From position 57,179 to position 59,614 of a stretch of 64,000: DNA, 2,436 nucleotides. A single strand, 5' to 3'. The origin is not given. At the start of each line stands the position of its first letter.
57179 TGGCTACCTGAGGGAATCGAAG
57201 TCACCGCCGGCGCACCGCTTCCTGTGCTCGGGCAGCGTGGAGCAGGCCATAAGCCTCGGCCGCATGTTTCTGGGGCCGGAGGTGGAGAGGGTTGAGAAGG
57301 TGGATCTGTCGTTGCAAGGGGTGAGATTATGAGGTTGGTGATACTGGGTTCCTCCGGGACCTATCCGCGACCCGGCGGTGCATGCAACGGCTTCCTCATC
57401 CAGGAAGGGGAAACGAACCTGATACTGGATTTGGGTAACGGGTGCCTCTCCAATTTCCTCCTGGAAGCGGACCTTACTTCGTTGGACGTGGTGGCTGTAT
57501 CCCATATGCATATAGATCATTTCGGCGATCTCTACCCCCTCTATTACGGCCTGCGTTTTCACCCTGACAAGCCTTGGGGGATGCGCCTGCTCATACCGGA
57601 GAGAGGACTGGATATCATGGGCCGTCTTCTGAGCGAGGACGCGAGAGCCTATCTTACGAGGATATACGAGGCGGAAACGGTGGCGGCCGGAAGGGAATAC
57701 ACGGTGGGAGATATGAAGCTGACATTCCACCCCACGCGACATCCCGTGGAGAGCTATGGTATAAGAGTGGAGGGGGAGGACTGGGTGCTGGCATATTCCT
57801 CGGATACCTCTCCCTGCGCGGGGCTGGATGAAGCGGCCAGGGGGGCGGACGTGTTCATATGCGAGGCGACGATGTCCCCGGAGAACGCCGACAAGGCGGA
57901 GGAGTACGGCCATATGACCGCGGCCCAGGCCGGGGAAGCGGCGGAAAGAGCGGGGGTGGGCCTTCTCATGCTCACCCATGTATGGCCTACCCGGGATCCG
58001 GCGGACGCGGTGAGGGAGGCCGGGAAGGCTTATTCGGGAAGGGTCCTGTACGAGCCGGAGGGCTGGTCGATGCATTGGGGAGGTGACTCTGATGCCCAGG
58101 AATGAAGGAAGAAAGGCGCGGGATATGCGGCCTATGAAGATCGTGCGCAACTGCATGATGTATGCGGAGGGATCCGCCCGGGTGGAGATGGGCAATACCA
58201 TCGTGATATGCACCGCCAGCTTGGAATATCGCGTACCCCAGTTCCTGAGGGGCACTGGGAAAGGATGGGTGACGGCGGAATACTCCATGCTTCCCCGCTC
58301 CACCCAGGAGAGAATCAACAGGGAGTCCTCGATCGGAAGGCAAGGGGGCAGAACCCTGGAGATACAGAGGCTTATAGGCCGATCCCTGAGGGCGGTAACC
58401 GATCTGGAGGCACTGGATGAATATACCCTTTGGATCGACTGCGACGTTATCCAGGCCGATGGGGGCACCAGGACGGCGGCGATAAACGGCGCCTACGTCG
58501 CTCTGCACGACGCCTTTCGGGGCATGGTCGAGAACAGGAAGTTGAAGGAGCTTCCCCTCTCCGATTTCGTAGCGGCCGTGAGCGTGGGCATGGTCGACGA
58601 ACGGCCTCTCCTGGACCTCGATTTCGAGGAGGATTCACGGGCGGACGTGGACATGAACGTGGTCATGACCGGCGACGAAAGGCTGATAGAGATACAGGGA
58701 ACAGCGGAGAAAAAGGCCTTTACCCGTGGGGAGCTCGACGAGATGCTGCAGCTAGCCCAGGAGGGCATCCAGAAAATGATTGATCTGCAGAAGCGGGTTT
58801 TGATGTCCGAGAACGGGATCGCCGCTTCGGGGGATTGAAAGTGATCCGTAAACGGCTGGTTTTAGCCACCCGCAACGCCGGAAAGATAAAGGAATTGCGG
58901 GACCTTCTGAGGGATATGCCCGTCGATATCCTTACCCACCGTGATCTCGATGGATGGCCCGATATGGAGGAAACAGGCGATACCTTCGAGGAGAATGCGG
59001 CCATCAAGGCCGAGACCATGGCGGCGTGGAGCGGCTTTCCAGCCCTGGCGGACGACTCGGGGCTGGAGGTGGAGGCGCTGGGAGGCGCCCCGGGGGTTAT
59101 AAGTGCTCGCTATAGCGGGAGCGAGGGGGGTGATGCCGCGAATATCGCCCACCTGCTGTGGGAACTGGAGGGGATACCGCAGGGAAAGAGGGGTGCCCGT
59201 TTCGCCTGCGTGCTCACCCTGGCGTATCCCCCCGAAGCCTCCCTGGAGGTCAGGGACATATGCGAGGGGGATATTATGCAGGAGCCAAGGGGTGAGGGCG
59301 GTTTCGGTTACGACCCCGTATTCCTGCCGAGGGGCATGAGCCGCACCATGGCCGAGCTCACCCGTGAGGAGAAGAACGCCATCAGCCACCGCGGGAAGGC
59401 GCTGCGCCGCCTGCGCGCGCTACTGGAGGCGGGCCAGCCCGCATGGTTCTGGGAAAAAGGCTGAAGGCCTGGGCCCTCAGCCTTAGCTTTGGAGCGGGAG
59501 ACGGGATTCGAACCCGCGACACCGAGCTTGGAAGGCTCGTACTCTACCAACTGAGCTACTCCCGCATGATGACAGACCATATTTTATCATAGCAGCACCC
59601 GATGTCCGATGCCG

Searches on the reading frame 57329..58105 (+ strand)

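Call 47: search_protein_families(library=pfam, proteins=[window:57329-58105:+], max_evalue=0.00001)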
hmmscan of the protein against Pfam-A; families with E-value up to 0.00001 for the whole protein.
window:57329-58105:+ (258 aa): 2 families
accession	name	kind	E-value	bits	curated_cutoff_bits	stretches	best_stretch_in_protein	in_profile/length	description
PF12706.13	Lactamase_B_2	-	1.1e-18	68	27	1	46-217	25-199/200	Beta-lactamase superfamily domain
PF00753.33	Lactamase_B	-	1.6e-07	31.9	22.7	1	15-71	2-63/196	Metallo-beta-lactamase superfamily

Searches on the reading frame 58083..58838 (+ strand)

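Call 48: search_protein_families(library=pfam, proteins=[window:58083-58838:+], max_evalue=0.0001)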
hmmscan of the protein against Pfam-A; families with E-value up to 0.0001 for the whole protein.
window:58083-58838:+ (251 aa): 2 families
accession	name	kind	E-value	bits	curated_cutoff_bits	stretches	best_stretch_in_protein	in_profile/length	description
PF01138.27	RNase_PH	-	1.9e-29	103.1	25.5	1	15-144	2-127/130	3' exoribonuclease family, domain 1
PF03725.20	RNase_PH_C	-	1.5e-15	57.3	20.8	1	161-228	1-67/67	3' exoribonuclease family, domain 2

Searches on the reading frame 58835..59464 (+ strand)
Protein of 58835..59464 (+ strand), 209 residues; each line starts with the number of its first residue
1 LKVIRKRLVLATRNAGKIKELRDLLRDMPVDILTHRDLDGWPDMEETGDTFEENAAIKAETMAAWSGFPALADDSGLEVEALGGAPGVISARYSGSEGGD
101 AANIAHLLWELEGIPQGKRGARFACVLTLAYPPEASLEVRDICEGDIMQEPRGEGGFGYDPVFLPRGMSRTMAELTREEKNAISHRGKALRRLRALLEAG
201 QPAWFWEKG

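Call 48: search_protein_families(library=pfam, proteins=[window:58835-59464:+], max_evalue=0.0001)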
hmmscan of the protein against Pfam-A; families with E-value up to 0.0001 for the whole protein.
window:58835-59464:+ (209 aa): 1 family
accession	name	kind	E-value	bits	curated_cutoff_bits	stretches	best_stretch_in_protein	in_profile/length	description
PF01725.21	Ham1p_like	-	1.9e-65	220.7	22.5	1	8-195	1-185/186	Ham1 family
